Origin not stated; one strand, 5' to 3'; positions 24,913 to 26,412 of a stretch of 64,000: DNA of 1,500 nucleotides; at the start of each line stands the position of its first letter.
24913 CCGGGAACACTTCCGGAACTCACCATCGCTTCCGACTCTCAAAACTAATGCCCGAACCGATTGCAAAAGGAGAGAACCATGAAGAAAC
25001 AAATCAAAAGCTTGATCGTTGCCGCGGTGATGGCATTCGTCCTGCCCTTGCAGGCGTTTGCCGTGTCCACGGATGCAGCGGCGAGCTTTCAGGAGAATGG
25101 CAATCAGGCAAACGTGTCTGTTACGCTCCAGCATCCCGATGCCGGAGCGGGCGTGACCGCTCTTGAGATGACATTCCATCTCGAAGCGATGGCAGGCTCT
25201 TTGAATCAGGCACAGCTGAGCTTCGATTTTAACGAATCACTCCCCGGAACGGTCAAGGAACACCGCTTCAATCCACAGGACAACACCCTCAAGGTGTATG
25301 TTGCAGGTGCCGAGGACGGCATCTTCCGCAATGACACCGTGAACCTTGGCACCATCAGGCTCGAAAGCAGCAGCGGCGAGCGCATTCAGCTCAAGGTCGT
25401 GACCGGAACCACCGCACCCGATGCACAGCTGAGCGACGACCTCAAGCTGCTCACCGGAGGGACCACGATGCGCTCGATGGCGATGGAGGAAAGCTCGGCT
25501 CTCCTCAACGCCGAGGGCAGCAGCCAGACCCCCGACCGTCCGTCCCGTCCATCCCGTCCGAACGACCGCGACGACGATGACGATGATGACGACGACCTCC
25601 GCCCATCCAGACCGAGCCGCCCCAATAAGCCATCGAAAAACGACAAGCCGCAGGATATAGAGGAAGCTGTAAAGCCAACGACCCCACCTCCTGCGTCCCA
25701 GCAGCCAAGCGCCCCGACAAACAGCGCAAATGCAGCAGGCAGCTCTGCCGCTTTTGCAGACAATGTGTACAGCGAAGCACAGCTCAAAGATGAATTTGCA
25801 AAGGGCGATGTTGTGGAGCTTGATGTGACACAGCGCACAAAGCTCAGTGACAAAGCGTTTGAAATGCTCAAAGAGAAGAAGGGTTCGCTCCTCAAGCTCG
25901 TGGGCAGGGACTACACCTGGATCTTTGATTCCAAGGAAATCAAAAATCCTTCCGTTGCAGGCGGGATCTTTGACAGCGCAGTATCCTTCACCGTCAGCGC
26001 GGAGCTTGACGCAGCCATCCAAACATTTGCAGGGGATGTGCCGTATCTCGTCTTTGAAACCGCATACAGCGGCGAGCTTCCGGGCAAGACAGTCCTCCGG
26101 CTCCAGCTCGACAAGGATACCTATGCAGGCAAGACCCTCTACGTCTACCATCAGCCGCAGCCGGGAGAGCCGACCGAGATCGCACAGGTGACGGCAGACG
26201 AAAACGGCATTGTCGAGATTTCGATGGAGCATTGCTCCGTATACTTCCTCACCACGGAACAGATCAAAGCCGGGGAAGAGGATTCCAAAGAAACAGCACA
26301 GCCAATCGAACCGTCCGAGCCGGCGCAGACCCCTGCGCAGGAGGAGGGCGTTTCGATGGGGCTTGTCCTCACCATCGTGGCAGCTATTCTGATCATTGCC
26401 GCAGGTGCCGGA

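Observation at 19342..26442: Two-gene surface module: dockerin-bearing M60-like metalloprotease next to a membrane-anchored cohesin-like protein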

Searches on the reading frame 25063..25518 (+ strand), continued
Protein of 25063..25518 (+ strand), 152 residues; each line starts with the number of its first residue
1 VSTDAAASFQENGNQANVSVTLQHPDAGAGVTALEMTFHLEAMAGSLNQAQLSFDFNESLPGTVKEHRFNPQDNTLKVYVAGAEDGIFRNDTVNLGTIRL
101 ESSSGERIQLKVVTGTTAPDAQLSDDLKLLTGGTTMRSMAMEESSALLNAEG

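Call 84: find_encoding_contigs(protein=P0066, flank=8000, max_places=2)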
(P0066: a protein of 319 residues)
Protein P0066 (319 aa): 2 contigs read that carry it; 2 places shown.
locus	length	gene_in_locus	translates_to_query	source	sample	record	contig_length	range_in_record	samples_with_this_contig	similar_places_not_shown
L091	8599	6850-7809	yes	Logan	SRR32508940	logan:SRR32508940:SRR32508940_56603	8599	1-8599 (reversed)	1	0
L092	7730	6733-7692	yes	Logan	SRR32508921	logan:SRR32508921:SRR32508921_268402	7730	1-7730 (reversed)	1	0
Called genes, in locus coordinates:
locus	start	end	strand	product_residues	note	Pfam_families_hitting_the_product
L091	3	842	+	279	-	?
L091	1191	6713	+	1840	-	PF00041:fn3 (weak), PF13402:Peptidase_M60, PF00754:F5_F8_type_C, PF22633:F5_F8_type_C_2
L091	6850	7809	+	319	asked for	-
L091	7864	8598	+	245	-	?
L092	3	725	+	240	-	?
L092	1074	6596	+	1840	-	PF00041:fn3 (weak), PF13402:Peptidase_M60, PF00754:F5_F8_type_C, PF22633:F5_F8_type_C_2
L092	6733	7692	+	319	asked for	-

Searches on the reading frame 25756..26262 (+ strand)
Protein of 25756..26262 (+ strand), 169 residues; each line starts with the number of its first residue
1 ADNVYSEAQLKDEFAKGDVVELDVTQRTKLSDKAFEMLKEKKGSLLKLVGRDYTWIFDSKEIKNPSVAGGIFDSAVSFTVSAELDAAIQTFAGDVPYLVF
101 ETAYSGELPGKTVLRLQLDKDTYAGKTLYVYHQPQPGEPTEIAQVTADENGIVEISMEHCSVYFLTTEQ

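Call 72: find_homologous_proteins(query=window:25756-26262:+, max_evalue=0.001)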
Query window:25756-26262:+: 74 candidates shared short words with the query, none scored E <= 0.001.
